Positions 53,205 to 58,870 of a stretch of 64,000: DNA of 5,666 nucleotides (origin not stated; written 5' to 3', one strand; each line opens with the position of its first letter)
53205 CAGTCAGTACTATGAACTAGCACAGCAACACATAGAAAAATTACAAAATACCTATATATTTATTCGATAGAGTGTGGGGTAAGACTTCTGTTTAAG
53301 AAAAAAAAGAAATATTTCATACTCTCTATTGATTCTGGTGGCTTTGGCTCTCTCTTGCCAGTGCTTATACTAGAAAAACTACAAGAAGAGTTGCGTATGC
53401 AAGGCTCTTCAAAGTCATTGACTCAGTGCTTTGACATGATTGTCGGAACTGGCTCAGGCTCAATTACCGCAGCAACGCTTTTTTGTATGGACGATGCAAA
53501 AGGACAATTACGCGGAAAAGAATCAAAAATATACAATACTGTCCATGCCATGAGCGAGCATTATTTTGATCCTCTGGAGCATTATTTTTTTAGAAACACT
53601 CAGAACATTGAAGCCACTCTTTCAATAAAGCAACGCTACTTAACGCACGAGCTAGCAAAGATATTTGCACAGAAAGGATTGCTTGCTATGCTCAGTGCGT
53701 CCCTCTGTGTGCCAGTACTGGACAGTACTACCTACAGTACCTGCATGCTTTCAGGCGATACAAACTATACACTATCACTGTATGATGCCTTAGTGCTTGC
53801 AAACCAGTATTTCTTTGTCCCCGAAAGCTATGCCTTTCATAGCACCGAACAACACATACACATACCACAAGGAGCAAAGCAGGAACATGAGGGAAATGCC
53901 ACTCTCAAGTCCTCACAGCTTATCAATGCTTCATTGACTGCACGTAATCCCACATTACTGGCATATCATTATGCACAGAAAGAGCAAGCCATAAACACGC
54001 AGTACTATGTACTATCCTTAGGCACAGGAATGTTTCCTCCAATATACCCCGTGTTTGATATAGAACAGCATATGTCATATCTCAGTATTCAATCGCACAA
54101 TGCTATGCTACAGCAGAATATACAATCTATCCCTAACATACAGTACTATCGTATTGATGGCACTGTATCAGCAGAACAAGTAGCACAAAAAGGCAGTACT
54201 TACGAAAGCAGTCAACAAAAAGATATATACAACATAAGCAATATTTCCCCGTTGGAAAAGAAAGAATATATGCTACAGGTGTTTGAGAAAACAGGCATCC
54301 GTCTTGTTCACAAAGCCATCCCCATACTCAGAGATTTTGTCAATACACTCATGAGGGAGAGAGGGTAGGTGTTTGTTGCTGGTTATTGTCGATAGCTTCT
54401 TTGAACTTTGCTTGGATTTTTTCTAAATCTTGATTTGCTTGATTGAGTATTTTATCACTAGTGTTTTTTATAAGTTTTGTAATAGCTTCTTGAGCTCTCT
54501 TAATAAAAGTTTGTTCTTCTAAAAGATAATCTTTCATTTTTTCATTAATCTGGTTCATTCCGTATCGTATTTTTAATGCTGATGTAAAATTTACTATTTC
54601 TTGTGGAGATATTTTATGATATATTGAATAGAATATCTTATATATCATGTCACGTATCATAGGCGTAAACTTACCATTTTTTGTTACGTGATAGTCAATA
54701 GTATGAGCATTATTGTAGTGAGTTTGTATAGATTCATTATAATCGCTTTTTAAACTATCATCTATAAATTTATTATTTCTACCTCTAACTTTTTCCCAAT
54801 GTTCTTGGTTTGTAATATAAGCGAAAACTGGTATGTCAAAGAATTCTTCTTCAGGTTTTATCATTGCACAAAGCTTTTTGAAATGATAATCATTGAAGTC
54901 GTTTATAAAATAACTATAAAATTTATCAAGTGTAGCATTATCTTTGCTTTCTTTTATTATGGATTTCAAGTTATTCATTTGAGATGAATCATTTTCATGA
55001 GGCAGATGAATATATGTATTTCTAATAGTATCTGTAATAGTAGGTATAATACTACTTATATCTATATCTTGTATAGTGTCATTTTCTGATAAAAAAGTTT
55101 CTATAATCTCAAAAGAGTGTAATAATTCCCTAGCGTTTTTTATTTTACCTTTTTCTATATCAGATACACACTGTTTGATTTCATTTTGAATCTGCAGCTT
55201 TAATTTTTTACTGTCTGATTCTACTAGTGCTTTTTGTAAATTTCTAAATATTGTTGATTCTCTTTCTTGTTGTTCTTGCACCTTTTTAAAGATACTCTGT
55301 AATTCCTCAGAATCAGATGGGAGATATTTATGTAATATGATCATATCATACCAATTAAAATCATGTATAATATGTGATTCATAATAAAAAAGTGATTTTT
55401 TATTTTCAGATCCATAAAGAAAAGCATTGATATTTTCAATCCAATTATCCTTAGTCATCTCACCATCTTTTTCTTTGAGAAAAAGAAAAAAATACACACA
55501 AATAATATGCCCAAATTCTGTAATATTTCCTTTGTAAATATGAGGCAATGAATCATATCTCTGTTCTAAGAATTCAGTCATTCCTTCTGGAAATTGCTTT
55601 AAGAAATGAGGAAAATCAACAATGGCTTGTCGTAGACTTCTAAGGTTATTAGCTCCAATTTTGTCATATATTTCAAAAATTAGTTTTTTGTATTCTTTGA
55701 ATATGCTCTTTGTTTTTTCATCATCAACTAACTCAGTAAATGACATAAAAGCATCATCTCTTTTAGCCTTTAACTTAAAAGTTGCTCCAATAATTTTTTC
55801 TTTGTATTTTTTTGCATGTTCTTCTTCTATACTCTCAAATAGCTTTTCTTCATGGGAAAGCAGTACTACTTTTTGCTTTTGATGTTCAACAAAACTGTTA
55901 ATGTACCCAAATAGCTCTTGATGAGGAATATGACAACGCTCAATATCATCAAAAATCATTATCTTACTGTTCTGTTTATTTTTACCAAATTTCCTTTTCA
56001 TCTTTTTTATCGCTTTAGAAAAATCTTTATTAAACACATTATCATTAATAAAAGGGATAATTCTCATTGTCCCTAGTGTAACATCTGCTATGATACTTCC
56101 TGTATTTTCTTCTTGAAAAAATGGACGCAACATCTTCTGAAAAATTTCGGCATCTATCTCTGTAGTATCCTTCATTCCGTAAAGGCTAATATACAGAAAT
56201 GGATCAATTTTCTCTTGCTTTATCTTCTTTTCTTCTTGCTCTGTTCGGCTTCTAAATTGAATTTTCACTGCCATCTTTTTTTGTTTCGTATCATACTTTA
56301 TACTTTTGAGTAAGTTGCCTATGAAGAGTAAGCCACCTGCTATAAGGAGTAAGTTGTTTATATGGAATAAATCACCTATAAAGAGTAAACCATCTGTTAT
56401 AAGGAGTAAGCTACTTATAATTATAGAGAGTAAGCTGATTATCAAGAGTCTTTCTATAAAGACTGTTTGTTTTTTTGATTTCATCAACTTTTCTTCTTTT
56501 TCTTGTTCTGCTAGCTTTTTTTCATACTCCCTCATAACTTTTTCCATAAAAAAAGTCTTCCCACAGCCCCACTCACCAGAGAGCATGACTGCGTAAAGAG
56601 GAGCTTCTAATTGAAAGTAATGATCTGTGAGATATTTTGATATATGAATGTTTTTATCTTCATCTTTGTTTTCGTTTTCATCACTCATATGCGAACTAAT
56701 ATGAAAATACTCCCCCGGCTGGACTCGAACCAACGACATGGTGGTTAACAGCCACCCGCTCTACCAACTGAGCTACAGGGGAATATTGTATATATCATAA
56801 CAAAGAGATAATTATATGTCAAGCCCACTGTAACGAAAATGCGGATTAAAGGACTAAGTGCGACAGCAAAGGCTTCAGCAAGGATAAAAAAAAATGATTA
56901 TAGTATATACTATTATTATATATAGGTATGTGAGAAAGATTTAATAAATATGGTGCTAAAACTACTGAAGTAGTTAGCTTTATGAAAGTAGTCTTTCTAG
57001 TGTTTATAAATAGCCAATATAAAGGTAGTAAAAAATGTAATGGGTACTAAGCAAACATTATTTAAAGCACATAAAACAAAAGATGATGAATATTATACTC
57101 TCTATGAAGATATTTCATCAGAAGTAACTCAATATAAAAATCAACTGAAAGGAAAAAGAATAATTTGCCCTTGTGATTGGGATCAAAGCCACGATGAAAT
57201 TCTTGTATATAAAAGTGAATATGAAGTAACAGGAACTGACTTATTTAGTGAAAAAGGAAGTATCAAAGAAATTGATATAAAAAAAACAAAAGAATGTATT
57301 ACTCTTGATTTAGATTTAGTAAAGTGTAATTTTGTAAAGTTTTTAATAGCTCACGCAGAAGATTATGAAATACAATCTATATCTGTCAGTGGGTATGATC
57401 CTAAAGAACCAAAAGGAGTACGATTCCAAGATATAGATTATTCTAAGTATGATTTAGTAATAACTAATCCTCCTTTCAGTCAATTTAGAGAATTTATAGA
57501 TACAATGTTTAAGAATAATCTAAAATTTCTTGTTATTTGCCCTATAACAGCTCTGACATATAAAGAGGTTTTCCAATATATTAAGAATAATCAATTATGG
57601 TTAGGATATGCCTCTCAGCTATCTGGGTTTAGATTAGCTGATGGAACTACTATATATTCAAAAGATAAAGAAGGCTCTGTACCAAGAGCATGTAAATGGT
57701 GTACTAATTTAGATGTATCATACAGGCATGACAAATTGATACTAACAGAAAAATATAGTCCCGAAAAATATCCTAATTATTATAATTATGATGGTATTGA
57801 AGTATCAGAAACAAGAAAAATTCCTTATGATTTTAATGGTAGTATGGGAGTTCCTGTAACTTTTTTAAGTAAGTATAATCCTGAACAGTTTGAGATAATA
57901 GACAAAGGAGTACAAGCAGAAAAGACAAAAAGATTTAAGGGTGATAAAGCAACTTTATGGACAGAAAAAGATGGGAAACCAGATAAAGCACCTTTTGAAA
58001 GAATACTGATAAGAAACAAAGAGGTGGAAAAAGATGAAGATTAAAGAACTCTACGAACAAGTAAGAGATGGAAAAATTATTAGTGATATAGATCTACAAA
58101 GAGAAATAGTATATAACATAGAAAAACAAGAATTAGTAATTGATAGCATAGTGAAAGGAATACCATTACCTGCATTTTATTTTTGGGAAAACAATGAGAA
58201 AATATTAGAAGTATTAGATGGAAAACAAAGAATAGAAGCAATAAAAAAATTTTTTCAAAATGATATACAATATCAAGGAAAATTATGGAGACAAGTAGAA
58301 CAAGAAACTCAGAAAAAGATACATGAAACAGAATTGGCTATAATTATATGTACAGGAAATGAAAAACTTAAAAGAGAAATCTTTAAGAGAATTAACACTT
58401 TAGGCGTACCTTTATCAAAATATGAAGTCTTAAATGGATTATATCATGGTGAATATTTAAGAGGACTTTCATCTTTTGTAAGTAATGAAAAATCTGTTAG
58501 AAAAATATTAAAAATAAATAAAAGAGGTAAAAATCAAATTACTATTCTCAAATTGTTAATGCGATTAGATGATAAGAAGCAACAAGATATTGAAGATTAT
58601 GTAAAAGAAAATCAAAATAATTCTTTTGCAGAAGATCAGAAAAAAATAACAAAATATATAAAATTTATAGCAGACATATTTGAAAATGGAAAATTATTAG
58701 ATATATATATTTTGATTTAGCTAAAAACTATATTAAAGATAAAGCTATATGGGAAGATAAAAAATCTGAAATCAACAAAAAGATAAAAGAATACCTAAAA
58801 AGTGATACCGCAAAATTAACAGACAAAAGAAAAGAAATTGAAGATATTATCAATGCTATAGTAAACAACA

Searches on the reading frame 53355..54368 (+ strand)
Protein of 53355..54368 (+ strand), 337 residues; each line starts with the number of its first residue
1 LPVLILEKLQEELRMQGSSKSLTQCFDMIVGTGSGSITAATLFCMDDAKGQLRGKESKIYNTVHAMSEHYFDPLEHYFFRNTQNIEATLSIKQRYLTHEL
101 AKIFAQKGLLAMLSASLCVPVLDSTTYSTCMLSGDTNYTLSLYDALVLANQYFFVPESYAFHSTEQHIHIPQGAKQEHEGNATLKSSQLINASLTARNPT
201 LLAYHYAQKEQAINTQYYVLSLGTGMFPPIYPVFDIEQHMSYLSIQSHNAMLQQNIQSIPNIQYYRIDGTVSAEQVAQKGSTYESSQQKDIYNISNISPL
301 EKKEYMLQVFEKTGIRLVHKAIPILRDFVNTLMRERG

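Call 13: search_protein_families(library=pfam, proteins=[window:53355-54368:+], max_evalue=0.00001)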
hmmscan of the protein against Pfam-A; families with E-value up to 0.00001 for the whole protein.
window:53355-54368:+ (337 aa): 0 families

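Call 40: search_protein_families(library=pfam, proteins=[window:53355-54368:+], max_evalue=1)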
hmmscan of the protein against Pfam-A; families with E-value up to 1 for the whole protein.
window:53355-54368:+ (337 aa): 1 family
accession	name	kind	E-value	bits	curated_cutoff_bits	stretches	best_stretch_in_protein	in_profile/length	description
PF01734.28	Patatin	-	0.00015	22.5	27.7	1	22-146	24-156/191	Patatin-like phospholipase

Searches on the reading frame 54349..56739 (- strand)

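Call 13: search_protein_families(library=pfam, proteins=[window:54349-56739:-], max_evalue=0.00001)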
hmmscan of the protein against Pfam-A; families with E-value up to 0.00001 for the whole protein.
window:54349-56739:- (796 aa): 1 family
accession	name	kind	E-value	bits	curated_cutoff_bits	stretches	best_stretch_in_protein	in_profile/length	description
PF07693.20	KAP_NTPase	-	9e-17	61.7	20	1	42-376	17-286/293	KAP family P-loop domain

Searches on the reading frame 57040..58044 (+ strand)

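Call 40: search_protein_families(library=pfam, proteins=[window:57040-58044:+], max_evalue=1)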
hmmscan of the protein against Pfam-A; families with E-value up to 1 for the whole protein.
window:57040-58044:+ (334 aa): 4 families
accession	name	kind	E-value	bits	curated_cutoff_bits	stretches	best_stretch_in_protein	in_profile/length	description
PF13651.11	EcoRI_methylase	-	3.1e-68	231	26.4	1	7-327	2-345/345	Adenine-specific methyltransferase EcoRI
PF07669.17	Eco57I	-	0.02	15.4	25.3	1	72-154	31-92/171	Eco57I restriction-modification methylase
PF01507.26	PAPS_reduct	-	0.073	13.5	22.5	1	159-186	130-154/175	Phosphoadenosine phosphosulfate reductase domain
PF05175.20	MTS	-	0.11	12.6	23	1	131-155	93-121/170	Methyltransferase small domain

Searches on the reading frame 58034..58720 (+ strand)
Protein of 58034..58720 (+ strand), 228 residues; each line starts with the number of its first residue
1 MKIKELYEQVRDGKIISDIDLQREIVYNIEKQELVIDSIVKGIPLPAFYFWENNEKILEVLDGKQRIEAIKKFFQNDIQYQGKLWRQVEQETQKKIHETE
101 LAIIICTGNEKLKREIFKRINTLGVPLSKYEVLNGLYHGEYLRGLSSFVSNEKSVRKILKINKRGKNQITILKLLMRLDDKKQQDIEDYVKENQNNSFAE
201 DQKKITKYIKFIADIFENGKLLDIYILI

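Call 40: search_protein_families(library=pfam, proteins=[window:58034-58720:+], max_evalue=1)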
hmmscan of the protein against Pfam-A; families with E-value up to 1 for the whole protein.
window:58034-58720:+ (228 aa): 7 families
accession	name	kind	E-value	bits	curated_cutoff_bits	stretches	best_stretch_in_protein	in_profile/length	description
PF03235.19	GmrSD_N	-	2.1e-17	64.3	33.2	1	3-137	1-198/199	GmrSD restriction endonuclease, N-terminal domain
PF04257.20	Exonuc_V_gamma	-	0.013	15.2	25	1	51-102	146-186/314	Exodeoxyribonuclease V, gamma subunit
PF20376.4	DUF6671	-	0.019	15.2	23.8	1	29-123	8-103/217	Domain of unknown function (DUF6671)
PF10752.14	DUF2533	-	0.1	13.5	25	1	160-210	6-58/83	Protein of unknown function (DUF2533)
PF07085.17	DRTGG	-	0.1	12.9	25.2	1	91-127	52-88/105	DRTGG domain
PF01300.24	Sua5_yciO_yrdC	-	0.15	12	25.1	1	57-170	29-148/178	Telomere recombination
PF13241.12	NAD_binding_7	-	0.21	12.6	22.1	1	56-127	22-89/104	Putative NAD(P)-binding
